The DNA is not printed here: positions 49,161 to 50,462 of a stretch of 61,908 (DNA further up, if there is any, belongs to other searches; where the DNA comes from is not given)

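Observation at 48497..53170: Uncharacterised five-gene block (STK, vWA-like, truncated PK-like, radical SAM, aminotransferase) wedged between nadM and nadK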

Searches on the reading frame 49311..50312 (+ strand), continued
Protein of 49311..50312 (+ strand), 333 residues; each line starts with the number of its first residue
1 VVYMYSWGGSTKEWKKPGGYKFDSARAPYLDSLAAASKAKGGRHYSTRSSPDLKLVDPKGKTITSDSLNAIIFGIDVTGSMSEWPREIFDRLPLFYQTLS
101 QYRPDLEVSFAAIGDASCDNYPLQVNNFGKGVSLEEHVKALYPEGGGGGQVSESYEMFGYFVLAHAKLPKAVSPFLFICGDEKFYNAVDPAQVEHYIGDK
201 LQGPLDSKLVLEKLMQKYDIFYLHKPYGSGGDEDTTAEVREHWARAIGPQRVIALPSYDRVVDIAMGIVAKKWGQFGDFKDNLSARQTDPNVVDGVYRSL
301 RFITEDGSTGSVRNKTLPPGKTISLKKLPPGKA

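Call 89: search_protein_families(library=ncbifam, proteins=[L086:6055-7383:+], max_evalue=0.001)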
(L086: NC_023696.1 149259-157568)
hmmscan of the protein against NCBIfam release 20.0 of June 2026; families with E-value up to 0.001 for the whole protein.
L086:6055-7383:+ (442 aa): 6 families
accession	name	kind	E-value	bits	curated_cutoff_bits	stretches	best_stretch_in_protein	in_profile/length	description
NF002223.0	PRK01117.1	equivalog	2.7e-42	145.1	402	1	6-366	3-349/430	adenylosuccinate synthase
TIGR00184.1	purA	equivalog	8.5e-38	130.3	395.55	1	12-352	5-332/425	adenylosuccinate synthase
NF010355.0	PRK13783.1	equivalog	3.3e-29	102.3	445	1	8-367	4-340/404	adenylosuccinate synthase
NF010357.0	PRK13785.1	equivalog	3.6e-29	101.7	700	1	14-349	10-356/455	adenylosuccinate synthase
NF003295.0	PRK04293.1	equivalog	1.4e-22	80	368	2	6-145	3-135/337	adenylosuccinate synthetase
NF038379.2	amino_Aden_PurZ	exception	1.3e-14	54.2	300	1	8-308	3-260/293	succino-amino-deoxyadenylate synthase PurZ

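Call 96: fold_search(model_id=the predicted structure, library=viral)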
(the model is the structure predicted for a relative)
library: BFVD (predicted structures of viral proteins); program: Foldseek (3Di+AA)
matches with E <= 10: 378; with E <= 0.001: 30
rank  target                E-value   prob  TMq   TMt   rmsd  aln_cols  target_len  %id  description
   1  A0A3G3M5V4            2.9e-15  1.00  0.69  0.40  10.8       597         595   15  Uncharacterized protein [Mycobacterium phage Sauce]
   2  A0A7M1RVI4            1.5e-11  1.00  0.54  0.40   6.1       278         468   16  VWFA domain-containing protein [uncultured phage cr106_1]
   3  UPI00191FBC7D         1.3e-10  1.00  0.51  0.63   5.6       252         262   17  (no name look-up for this kind of identifier)
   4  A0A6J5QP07            1.9e-07  1.00  0.39  0.15  10.5       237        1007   14  VWFA domain containing protein [uncultured Caudovirales phage]
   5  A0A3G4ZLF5            1.1e-06  1.00  0.40  0.35  17.1       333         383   16  VWFA domain-containing protein [Terrestrivirus sp.]
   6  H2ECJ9                1.3e-06  1.00  0.46  0.26   5.9       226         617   15  Putative ariadne-like ring finger protein [Megavirus courdo7]
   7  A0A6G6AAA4            1.4e-06  1.00  0.47  0.18   4.7       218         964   14  VWFa domain-containing protein [Borely moumouvirus]
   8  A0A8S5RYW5            1.6e-06  1.00  0.37  0.27   6.9       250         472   14  Restriction enzyme [Myoviridae sp. ctNQV2]
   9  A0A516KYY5            5.2e-06  1.00  0.38  0.46   5.5       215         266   14  (no name in the UniProt tables at hand)
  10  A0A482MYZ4            1.2e-05  1.00  0.37  0.27   8.4       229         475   14  VWFA domain-containing protein [Escherichia phage vB_EcoM_KWBSE43-6]
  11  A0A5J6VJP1            1.2e-05  1.00  0.33  0.30  20.2       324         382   11  VWFA domain-containing protein [Megaviridae environmental sample]
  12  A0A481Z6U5            1.7e-05  1.00  0.35  0.27  17.6       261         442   13  von willebrand factor type A domain protein [Pithovirus LCPAC302]
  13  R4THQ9                3.0e-05  1.00  0.36  0.17   6.0       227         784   13  VWFA domain-containing protein [Haloarcula californiae tailed virus 2]
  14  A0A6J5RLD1            3.7e-05  1.00  0.32  0.17  10.8       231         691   13  VWFA domain containing protein [uncultured Caudovirales phage]
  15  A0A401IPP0            3.9e-05  1.00  0.43  0.13  16.5       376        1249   12  Wsv465-like protein [Sesarmops intermedium nimavirus]
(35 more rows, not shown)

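Call 97: search_dna_similar(query=L086:4737-5795:+, collection=phages, mode=protein, max_evalue=0.00001, max_rows=60, rows=spread)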
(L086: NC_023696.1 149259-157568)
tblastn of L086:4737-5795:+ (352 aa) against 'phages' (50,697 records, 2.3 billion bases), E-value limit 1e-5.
Records with a match: 220; places in all: 220; records where one place covers at least 80% of the query: 201.
Best place of each record, by identity: >=99% 94; 95-99% 106; 90-95% 2; <60% 18.
By first word of the organism name: Mycobacterium 201; Rhizobium 10; Vibrio 6; Mycolicibacterium 1; Bacteriophage 1; uncultured 1.
By host as written in the record: Mycobacterium smegmatis mc2 155 156; Mycobacterium smegmatis mc#155 23; - 6; Mycobacterium sp. 6; Mycobacterium smegmatis mc2155 4; Mycobacterium smegmatius mc2 155 3; Mycobacterium smegmatis SN2 2; Mycobacterium 2; and 15 more.
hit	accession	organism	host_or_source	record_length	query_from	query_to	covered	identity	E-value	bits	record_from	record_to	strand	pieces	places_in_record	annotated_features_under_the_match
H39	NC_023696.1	Mycobacterium phage Dandelion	Mycobacterium smegmatis mc2 155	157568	1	352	100%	99.7%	0e+0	649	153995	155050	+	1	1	268: hypothetical protein | 267: kinase | 269: hypothetical protein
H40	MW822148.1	Mycobacterium phage I3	Mycobacterium smegmatis SN2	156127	1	352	100%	98.9%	0e+0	622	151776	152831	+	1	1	271: hypothetical protein | 270: serine/threonine kinase | 272: hypothetical protein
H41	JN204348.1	Mycobacterium phage Sebata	Mycobacterium smegmatis mc2 155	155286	1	352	100%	97.2%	0e+0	630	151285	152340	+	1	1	261: hypothetical protein | 260: serine/threonine kinase | 262: hypothetical protein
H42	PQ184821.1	Mycobacterium phage Issimir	Mycobacterium smegmatis mc2 155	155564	1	335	95%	99.4%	0e+0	644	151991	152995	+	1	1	256: hypothetical protein | 255: serine/threonine kinase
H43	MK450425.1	Mycobacterium phage Shelob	Mycobacterium smegmatis mc2 155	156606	1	335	95%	99.4%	0e+0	644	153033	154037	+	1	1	263: hypothetical protein | 262: serine/threonine kinase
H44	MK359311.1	Mycobacterium phage SmallFry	Mycobacterium smegmatis mc2 155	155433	1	335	95%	99.4%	0e+0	644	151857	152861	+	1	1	263: hypothetical protein | 262: serine/threonine kinase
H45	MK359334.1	Mycobacterium phage Delilah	Mycobacterium smegmatis mc2 155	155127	1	335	95%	99.4%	0e+0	644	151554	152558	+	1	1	260: hypothetical protein | 259: serine/threonine kinase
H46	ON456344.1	Mycobacterium phage Mikro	Mycobacterium smegmatis mc2 155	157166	1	335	95%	99.4%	0e+0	644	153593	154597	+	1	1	256: hypothetical protein | 255: serine/threonine kinase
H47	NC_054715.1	Mycobacterium phage Bigswole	Mycobacterium smegmatis mc2 155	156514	1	335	95%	99.4%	0e+0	644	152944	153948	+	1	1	hypothetical protein | kinase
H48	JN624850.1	Mycobacterium phage Pleione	Mycobacterium smegmatis mc2 155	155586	1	335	95%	99.4%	0e+0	644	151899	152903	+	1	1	266: hypothetical protein | 265: serine/threonine kinase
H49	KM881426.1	Mycobacterium phage ZygoTaiga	Mycobacterium smegmatis mc2 155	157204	1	335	95%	99.4%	0e+0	644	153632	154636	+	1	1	hypothetical protein | serine/threonine kinase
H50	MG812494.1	Mycobacterium phage Pier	Mycobacterium smegmatis mc2 155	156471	1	335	95%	99.4%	0e+0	644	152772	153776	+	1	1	hypothetical protein | serine/threonine kinase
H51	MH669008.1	Mycobacterium phage Megamind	Mycobacterium smegmatis mc2 155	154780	1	335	95%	99.4%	0e+0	644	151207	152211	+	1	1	259: hypothetical protein | 258: serine/threonine kinase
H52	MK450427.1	Mycobacterium phage Adlitam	Mycobacterium smegmatis mc2 155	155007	1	335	95%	99.4%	0e+0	644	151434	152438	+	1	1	262: hypothetical protein | 261: serine/threonine kinase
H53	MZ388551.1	Mycobacterium phage Delylah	Mycobacterium smegmatis mc#155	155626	1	335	95%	99.4%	0e+0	644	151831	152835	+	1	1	264: hypothetical protein | 263: serine/threonine kinase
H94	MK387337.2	Vibrio phage Va1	Vibrio alginolyticus NBRC 15630 = ATCC ...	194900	9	284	78%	31.3%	4e-32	133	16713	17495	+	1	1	hypothetical protein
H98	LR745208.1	uncultured phage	metagenomic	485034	70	284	61%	34.5%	1e-21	102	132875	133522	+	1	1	record has no annotation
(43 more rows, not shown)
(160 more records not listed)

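Call 98: get_annotated_region(hit=H94, flank=5000)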
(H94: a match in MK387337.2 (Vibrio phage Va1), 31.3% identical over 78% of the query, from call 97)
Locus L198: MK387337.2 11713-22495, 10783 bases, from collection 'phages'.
description: Vibrio phage Va1, complete genome.
organism: Vibrio phage Va1 (NCBI taxid 2508852)
taxonomy: Viruses; Duplodnaviria; Heunggongvirae; Uroviricota; Caudoviricetes
host: Vibrio alginolyticus NBRC 15630 = ATCC 17749; source: -; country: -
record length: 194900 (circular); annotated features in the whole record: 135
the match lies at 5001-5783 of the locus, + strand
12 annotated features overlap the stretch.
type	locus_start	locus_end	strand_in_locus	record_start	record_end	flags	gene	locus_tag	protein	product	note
CDS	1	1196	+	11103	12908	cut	-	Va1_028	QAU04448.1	anaerobic ribonucleoside-triphosphate reductase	-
CDS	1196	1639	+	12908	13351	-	-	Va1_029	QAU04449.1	anaerobic ribonucleoside-triphosphate reductase activating protein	-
CDS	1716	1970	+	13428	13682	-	-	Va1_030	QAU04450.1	hypothetical protein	-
CDS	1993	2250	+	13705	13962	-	-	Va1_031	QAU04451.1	hypothetical protein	-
CDS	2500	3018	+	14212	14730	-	-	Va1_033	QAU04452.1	hypothetical protein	hypothetical protein VPHG_00069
CDS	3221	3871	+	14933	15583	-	-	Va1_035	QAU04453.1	hypothetical protein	-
CDS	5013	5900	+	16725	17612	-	-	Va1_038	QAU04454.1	hypothetical protein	-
CDS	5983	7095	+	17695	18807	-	-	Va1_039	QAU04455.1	adenylosuccinate synthase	-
CDS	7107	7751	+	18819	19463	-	-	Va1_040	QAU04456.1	exonuclease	-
CDS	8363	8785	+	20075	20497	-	-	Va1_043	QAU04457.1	hypothetical protein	-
CDS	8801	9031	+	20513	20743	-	-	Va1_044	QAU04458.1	hypothetical protein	-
CDS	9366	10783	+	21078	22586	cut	-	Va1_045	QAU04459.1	hypothetical protein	hypothetical protein BGO12_12195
